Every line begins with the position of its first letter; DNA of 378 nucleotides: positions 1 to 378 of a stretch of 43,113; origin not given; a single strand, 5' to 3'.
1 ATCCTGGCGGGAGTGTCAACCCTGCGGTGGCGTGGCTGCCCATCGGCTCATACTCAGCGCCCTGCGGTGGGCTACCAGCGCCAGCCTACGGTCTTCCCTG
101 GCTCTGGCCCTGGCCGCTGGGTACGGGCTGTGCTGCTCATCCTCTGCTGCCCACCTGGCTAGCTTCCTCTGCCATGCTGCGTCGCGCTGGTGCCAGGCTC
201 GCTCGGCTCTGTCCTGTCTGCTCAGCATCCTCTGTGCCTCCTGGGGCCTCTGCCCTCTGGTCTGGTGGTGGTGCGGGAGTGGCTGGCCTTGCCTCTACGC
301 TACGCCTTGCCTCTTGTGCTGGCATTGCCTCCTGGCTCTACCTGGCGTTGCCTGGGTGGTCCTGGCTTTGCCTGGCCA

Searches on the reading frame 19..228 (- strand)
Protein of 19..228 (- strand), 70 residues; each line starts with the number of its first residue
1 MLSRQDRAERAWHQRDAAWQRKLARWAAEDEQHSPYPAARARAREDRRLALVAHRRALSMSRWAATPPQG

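Call 68: search_dna_similar(query=window:19-228:-, collection=phages, mode=protein, rows=spread, max_rows=40, max_evalue=10)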
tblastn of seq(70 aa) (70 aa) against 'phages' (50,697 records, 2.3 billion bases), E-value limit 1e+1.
Records with a match: 93; places in all: 131; records where one place covers at least 80% of the query: 56.
Best place of each record, by identity: 95-99% 38; 90-95% 22; 80-90% 4; 60-80% 29.
By first word of the organism name: Pseudomonas 93.
By host as written in the record: Pseudomonas aeruginosa 40; Pseudomonas aeruginosa PAO1 20; Pseudomonas sp. 6; Pseudomonas aeruginosa (clinical isolates) 4; - 3; Pseudomonas aeruginosa PA32 2; Pseudomonas aeruginosa ATCC 10145 2; Pseudomonas aeruginosa 130 2; and 13 more.
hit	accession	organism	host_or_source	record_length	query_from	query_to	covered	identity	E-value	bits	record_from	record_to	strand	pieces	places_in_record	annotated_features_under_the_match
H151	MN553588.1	Pseudomonas phage phiKMVC5-12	Pseudomonas aeruginosa PAO1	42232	1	70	100%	95.7%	8e-21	89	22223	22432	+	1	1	record has no annotation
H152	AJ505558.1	Pseudomonas phage phiKMV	-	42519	1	70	100%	95.7%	8e-21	89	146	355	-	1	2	repeat_region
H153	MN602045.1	Pseudomonas phage vB_PaeP_ASP23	Pseudomonas aeruginosa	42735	1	70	100%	95.7%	1e-20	89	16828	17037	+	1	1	none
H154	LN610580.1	Pseudomonas phage vB_PaeP_PAO1_1-15pyo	Pseudomonas aeruginosa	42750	1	70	100%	95.7%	1e-20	89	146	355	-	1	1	none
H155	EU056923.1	Pseudomonas phage PT5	Pseudomonas aeruginosa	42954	1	70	100%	95.7%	1e-20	89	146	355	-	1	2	repeat_region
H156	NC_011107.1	Pseudomonas phage PT2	Pseudomonas aeruginosa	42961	1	70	100%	95.7%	1e-20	89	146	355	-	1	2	long terminal direct repeat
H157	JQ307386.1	Pseudomonas phage vB_Pae-TbilisiM32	Pseudomonas aeruginosa PA32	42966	1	70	100%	95.7%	1e-20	89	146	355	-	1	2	none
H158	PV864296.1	Pseudomonas phage Henu_18-20N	Pseudomonas aeruginosa Pa48c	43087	1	70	100%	95.7%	3e-20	87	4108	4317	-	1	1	hypothetical protein (x3)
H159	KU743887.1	Pseudomonas phage phiNFS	Pseudomonas aeruginosa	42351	1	70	100%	95.7%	3e-20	87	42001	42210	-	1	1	none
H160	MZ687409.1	Pseudomonas phage vB_Pae_QDWS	Pseudomonas sp.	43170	1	70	100%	94.3%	1e-20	89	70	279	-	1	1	none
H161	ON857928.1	Pseudomonas phage vB_PaeP_FBPa6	Pseudomonas sp.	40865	1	70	100%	94.3%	3e-20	87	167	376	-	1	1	none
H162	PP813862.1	Pseudomonas phage vB_PaeP_FBPa22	Pseudomonas sp.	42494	1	70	100%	94.3%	3e-20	87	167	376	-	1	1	none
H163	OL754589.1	Pseudomonas phage L5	Pseudomonas aeruginosa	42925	1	70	100%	94.3%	2e-19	85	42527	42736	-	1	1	hypothetical protein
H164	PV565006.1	Pseudomonas phage vB_PaePA8132phi1_PS3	Pseudomonas aeruginosa (clinical ...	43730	1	68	97%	97.1%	2e-19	85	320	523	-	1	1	hypothetical protein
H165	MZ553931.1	Pseudomonas phage vB_PaeA_55_1W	Pseudomonas aeruginosa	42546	1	68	97%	97.1%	4e-19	84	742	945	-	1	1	hypothetical protein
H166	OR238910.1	Pseudomonas phage PA69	Pseudomonas aeruginosa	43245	1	68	97%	95.6%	4e-20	87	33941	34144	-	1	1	hypothetical protein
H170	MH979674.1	Pseudomonas phage RLP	Pseudomonas aeruginosa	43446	1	70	100%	91.4%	9e-20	86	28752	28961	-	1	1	hypothetical protein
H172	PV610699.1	Pseudomonas phage PaFZ4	Pseudomonas aeruginosa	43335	1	68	97%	92.6%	3e-19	84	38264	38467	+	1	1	hypothetical protein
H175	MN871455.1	Pseudomonas phage Pa-B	Pseudomonas aeruginosa PAO1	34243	3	68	94%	72.7%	1e-5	46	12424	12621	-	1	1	record has no annotation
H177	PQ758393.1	Pseudomonas phage 5401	Pseudomonas aeruginosa 147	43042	1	37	53%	86.5%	2e-13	68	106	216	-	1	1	none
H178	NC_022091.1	Pseudomonas phage MPK7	Pseudomonas aeruginosa PAO1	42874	1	37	53%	75.7%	8e-10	58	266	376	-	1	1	none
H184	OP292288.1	Pseudomonas phage PNM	Pseudomonas aeruginosa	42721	1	37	53%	64.9%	5e-7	50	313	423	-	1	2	none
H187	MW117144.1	Pseudomonas phage AIIMS-Pa-A1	Pseudomonas aeruginosa clinical isolate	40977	1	28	40%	69.0%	6e-2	35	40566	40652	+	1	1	none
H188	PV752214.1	Pseudomonas phage vB_PaeP_QSZH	Pseudomonas aeruginosa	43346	1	24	34%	79.2%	2e-3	39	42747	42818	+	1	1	hypothetical protein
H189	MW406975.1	Pseudomonas phage MYY9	Pseudomonas aeruginosa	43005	1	24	34%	79.2%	4e-3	39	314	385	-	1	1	hypothetical protein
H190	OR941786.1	Pseudomonas phage PJNP013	Pseudomonas aeruginosa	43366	1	21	30%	85.7%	6e-3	39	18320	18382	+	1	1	hypothetical protein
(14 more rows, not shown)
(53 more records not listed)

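Call 74: find_homologous_proteins(query=window:19-228:-, max_evalue=0.01)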
Query seq(70 aa) (70 aa): 1 proteins with E <= 0.01 among 3 candidates.
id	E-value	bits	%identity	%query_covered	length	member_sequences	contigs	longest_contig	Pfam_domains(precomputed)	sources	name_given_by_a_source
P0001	1.9e-33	131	91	100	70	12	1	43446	-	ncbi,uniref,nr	ncbi:hypothetical protein HOV25_gp32 [Pseudomonas phage RLP]|uniref:Uncharacterized protein n=1 Tax=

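Call 75: get_annotated_region(hit=H170, flank=800)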
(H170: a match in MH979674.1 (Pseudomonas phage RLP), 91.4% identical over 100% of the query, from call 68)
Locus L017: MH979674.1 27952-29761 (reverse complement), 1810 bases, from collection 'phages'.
description: Pseudomonas phage RLP, complete genome.
organism: Pseudomonas phage RLP (NCBI taxid 2483418)
taxonomy: Viruses; Duplodnaviria; Heunggongvirae; Uroviricota; Caudoviricetes; Autographiviridae; Krylovirinae; Phikmvvirus; Phikmvvirus RLP
host: Pseudomonas aeruginosa; source: water of River Ravi; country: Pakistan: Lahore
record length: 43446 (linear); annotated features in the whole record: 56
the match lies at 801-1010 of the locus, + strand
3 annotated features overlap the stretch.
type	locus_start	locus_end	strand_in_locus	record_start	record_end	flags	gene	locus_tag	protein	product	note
CDS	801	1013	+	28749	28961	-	-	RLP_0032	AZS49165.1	hypothetical protein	-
CDS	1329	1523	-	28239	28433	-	-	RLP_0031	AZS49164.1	virion protein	-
CDS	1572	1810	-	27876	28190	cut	-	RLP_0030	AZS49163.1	minor structural protein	-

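Call 76: get_annotated_region(hit=H163, flank=800)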
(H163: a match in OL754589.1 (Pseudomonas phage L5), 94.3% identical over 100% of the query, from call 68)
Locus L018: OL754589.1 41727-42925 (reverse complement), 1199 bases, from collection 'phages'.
description: Pseudomonas phage L5, complete genome.
organism: Pseudomonas phage L5 (NCBI taxid 2913129)
taxonomy: Viruses; Duplodnaviria; Heunggongvirae; Uroviricota; Caudoviricetes; Autographiviridae; Krylovirinae; Phikmvvirus
host: Pseudomonas aeruginosa; source: -; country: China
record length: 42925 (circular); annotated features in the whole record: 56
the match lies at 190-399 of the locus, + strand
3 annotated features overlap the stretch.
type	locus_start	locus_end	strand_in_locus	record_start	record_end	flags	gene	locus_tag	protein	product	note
CDS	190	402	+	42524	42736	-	-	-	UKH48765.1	hypothetical protein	-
CDS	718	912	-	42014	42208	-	-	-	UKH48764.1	hypothetical protein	protein p48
CDS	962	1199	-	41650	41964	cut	-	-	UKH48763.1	hypothetical protein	protein p47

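Call 77: get_annotated_region(hit=H166, flank=800)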
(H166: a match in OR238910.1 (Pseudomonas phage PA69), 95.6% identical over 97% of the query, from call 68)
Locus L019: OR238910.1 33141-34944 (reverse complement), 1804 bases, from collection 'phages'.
description: Pseudomonas phage PA69, complete genome.
organism: Pseudomonas phage PA69 (NCBI taxid 3073017)
taxonomy: Viruses; Duplodnaviria; Heunggongvirae; Uroviricota; Caudoviricetes; Autographiviridae; Krylovirinae; Phikmvvirus
host: Pseudomonas aeruginosa; source: -; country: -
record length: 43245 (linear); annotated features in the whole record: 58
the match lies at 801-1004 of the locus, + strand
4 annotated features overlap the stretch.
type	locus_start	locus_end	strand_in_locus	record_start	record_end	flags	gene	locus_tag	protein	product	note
CDS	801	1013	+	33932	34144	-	-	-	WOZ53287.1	hypothetical protein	-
CDS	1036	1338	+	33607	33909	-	-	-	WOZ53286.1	hypothetical protein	-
CDS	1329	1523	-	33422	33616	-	-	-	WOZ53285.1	hypothetical protein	protein p48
CDS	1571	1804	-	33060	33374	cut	-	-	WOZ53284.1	hypothetical protein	protein p47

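Call 78: get_annotated_region(hit=H172, flank=800)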
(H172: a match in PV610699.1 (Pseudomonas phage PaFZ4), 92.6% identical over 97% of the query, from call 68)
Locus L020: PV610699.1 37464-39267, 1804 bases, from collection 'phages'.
description: Pseudomonas phage PaFZ4, complete genome.
organism: Pseudomonas phage PaFZ4 (NCBI taxid 3421746)
taxonomy: Viruses
host: Pseudomonas aeruginosa; source: -; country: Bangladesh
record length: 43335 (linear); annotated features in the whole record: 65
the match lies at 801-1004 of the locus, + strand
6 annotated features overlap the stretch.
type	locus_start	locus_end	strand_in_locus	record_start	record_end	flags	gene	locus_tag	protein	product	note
CDS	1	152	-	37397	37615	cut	-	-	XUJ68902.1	hypothetical protein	-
CDS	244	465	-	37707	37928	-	-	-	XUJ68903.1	hypothetical protein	-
CDS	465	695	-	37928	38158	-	-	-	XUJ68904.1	hypothetical protein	-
CDS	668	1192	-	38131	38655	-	-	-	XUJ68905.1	hypothetical protein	-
CDS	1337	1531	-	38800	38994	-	-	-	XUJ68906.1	hypothetical protein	p48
CDS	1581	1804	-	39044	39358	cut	-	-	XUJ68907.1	hypothetical protein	p47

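Call 79: get_annotated_region(hit=H175, flank=800)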
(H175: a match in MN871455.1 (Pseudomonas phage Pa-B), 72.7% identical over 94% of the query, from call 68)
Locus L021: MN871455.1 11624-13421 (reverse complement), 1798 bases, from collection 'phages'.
description: UNVERIFIED_ORG: Pseudomonas phage Pa-B, complete genome.
organism: Pseudomonas phage Pa-B (NCBI taxid 2698962)
taxonomy: Viruses; Duplodnaviria; Heunggongvirae; Uroviricota; Caudoviricetes; Autographiviridae; Krylovirinae; Phikmvvirus
host: Pseudomonas aeruginosa PAO1; source: sea water; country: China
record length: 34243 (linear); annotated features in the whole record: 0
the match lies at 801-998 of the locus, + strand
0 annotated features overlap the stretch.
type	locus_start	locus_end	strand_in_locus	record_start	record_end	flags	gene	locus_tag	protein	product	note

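Call 80: get_annotated_region(hit=H177, flank=800)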
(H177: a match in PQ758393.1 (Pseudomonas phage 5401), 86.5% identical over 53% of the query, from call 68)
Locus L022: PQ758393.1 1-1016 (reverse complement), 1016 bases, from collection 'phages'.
description: Pseudomonas phage 5401, complete genome.
organism: Pseudomonas phage 5401 (NCBI taxid 3403572)
taxonomy: Viruses; Duplodnaviria; Heunggongvirae; Uroviricota; Caudoviricetes
host: Pseudomonas aeruginosa 147; source: -; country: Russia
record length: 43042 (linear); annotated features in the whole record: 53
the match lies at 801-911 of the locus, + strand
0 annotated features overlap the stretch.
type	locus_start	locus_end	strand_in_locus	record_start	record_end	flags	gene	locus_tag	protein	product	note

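Call 81: get_annotated_region(hit=H178, flank=800)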
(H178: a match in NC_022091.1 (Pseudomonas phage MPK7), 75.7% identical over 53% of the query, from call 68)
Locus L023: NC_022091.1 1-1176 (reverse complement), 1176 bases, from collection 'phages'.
description: Pseudomonas phage MPK7, complete genome.
organism: Pseudomonas phage MPK7 (NCBI taxid 1225790)
taxonomy: Viruses; Duplodnaviria; Heunggongvirae; Uroviricota; Caudoviricetes; Autographiviridae; Krylovirinae; Phikmvvirus; Phikmvvirus MPK7
host: Pseudomonas aeruginosa PAO1; source: -; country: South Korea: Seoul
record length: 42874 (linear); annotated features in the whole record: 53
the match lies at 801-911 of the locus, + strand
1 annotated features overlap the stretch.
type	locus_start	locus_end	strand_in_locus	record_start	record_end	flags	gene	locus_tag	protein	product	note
CDS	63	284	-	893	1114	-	-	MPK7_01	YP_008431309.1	hypothetical protein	-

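Call 82: get_annotated_region(hit=H184, flank=800)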
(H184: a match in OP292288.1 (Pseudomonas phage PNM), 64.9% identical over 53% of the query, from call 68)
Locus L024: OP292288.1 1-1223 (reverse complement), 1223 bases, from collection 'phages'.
description: Pseudomonas phage PNM, complete genome.
organism: Pseudomonas phage PNM (NCBI taxid 2975222)
taxonomy: Viruses; Duplodnaviria; Heunggongvirae; Uroviricota; Caudoviricetes; Autographiviridae; Krylovirinae; Phikmvvirus
host: Pseudomonas aeruginosa; source: Mtkvari River; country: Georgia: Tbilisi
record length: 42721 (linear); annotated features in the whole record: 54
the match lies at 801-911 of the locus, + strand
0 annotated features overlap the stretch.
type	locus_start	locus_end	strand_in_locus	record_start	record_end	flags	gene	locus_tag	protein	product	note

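Call 83: get_annotated_region(hit=H187, flank=800)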
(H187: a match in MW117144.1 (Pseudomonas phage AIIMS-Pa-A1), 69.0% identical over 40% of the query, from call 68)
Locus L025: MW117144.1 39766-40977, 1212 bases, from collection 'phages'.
description: Pseudomonas phage AIIMS-Pa-A1, complete genome.
organism: Pseudomonas phage AIIMS-Pa-A1 (NCBI taxid 2794941)
taxonomy: Viruses; Duplodnaviria; Heunggongvirae; Uroviricota; Caudoviricetes; Autographiviridae; Krylovirinae; Phikmvvirus
host: Pseudomonas aeruginosa clinical isolate; source: River Ganga water; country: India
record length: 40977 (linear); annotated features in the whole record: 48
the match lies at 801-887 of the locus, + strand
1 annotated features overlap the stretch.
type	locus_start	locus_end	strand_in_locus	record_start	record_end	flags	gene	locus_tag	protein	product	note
CDS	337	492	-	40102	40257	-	-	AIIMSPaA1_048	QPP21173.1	hypothetical protein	-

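Call 84: get_annotated_region(hit=H188, flank=800)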
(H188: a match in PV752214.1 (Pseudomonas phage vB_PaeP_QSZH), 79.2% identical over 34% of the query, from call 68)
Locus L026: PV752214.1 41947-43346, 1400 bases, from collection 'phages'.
description: Pseudomonas phage vB_PaeP_QSZH, complete genome.
organism: Pseudomonas phage vB_PaeP_QSZH (NCBI taxid 3436856)
taxonomy: Viruses; Duplodnaviria; Heunggongvirae; Uroviricota; Caudoviricetes; Autographivirales; Autoscriptoviridae; Krylovirinae; Phikmvvirus
host: Pseudomonas aeruginosa; source: -; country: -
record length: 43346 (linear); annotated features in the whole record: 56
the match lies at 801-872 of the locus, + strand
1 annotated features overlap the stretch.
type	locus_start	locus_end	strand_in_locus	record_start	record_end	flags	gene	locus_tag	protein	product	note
CDS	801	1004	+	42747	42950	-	-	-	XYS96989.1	hypothetical protein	-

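Call 85: get_annotated_region(hit=H189, flank=800)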
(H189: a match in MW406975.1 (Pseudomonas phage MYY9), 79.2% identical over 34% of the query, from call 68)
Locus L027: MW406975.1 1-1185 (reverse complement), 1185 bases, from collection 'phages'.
description: Pseudomonas phage MYY9, complete genome.
organism: Pseudomonas phage MYY9 (NCBI taxid 2798805)
taxonomy: Viruses; Duplodnaviria; Heunggongvirae; Uroviricota; Caudoviricetes; Autographiviridae; Krylovirinae; Phikmvvirus; Phikmvvirus PAXYB1
host: Pseudomonas aeruginosa; source: -; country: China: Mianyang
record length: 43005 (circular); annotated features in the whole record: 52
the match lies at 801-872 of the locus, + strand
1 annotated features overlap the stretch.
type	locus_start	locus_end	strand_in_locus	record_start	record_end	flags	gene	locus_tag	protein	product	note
CDS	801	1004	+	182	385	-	-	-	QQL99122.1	hypothetical protein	-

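Call 86: get_annotated_region(hit=H190, flank=800)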
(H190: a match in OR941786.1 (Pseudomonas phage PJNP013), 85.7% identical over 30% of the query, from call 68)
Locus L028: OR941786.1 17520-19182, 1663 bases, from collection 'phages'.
description: Pseudomonas phage PJNP013, complete genome.
organism: Pseudomonas phage PJNP013 (NCBI taxid 3108093)
taxonomy: Viruses; Duplodnaviria; Heunggongvirae; Uroviricota; Caudoviricetes; Autographiviridae; Krylovirinae; Phikmvvirus
host: Pseudomonas aeruginosa; source: wastewater; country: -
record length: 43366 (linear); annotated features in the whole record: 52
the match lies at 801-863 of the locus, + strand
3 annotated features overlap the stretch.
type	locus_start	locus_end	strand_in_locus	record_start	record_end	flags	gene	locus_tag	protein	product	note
CDS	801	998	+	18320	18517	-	-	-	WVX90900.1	hypothetical protein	-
CDS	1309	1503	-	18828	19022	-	-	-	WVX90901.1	hypothetical protein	protein p48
CDS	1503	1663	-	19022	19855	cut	-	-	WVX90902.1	hypothetical protein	-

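Call 89: search_protein_families(library=phrogs, proteins=[window:19-228:-], max_evalue=1)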
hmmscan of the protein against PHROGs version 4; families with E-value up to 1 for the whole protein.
seq(70 aa): 1 family
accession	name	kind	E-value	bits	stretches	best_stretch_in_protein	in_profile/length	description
phrog_31366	-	unknown function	2.9e-39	134.2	1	1-70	1-70/70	-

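Call 90: search_protein_families(library=pfam, proteins=[window:19-228:-], max_evalue=1)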
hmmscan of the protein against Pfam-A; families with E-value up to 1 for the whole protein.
seq(70 aa): 0 families

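Call 95: predict_structure(alignment_id=A1)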
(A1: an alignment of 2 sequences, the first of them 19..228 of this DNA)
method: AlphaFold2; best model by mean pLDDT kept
length: 70 residues; sequences in the alignment: 2
mean_pLDDT: 81.8   pTM: 0.60
mean pLDDT of the five models: 81.8, 81.5, 78.9, 78.2, 70.6
residues with pLDDT >= 90: 16; 70-90: 44; 50-70: 10; < 50: 0
segments of 3 or more residues with pLDDT < 50: none
pLDDT, mean of each block of 10 residues (from residue 1): 79 90 88 80 89 87 60
secondary structure, 60 per line:
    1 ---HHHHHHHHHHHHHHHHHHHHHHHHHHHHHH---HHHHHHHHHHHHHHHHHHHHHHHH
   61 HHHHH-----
elements in order: H4-33 H37-65

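Call 98: fold_search(model_id=the predicted structure, library=pdb)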
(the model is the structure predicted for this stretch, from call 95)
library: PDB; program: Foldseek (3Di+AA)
matches with E <= 10: 50; with E <= 0.001: 0
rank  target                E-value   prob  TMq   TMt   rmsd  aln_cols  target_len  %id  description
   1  5n5f_B                3.1e+00  0.28  0.48  0.39   5.1        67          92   10  Crystal structure of Haliangium ochraceum encapsulated ferritin (released 2018-01-24)
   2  5n5f_A                3.1e+00  0.25  0.48  0.39   5.1        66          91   11  Crystal structure of Haliangium ochraceum encapsulated ferritin (released 2018-01-24)
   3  6kon_D                4.1e+00  0.35  0.59  0.04   2.1        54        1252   20  Mycobacterium tuberculosis initial transcription complex comprising sigma H and 5'-OH RNA of 5 nt (released 2020-03-11)
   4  4zb6_B                4.4e+00  0.16  0.47  0.20   4.6        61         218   21  Crystal structure of glutathione transferase URE2P4 from Phanerochaete chrysosporium in complex with oxidized glutathi (released 2015-09-30)
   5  6cce_D                4.7e+00  0.33  0.60  0.04   2.0        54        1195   18  Crystal structure of a Mycobacterium smegmatis RNA polymerase transcription initiation complex with inhibitor Kanglemy (released 2018-08-15)
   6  5zx3_D                4.7e+00  0.33  0.60  0.04   2.1        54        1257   20  Mycobacterium tuberculosis RNA polymerase holoenzyme with ECF sigma factor sigma H (released 2019-03-20)
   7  2nr5_C                5.3e+00  0.11  0.47  0.51   5.7        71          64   13  Crystal Structure of Protein of Unknown Function SO2669 from Shewanella oneidensis MR-1 (released 2006-12-12)
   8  7s5c_E                5.3e+00  0.06  0.31  0.32   5.8        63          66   16  M. xanthus ferritin-like protein EncB (released 2022-02-02)
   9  7s5c_D                5.7e+00  0.08  0.35  0.38   5.9        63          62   14  M. xanthus ferritin-like protein EncB (released 2022-02-02)
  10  5uh7_A                6.1e+00  0.23  0.57  0.34   2.3        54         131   20  Crystal structure of beta'MtbSI of Mycobacterium tuberculosis RNA polymerase (released 2017-04-12)
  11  8e8m_D                6.1e+00  0.23  0.56  0.04   2.3        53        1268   21  Mycobacterium tuberculosis RNAP paused elongation complex (released 2023-03-22)
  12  3pmr_A                6.1e+00  0.21  0.62  0.26   3.3        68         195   24  Crystal Structure of E2 domain of Human Amyloid Precursor-Like Protein 1 (released 2011-06-01)
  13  6kop_D                6.5e+00  0.23  0.59  0.04   2.1        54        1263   20  Mycobacterium tuberculosis initial transcription complex comprising sigma H and 5'-OH RNA of 9 nt (released 2020-03-11)
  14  7y6b_A                6.5e+00  0.16  0.43  0.42   3.3        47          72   21  Crystal structure of the EscE/EsaH complex (released 2022-07-20)
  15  4n84_A                6.5e+00  0.12  0.46  0.19   3.9        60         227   22  Crystal structure of 14-3-3zeta in complex with a 12-carbon-linker cyclic peptide derived from ExoS (released 2014-02-19)
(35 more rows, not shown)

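Call 111: search_protein_representatives(protein=window:19-228:-)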
Query: 70 residues. Proteins with E-value up to 0.001 (for the whole library): 2; up to 1e-10: 2; up to 1e-30: 0. The best 2 are listed.
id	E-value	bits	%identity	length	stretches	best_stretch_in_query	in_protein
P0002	5.4e-16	74.1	91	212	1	28-70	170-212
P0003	2.2e-12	62.8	54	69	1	1-67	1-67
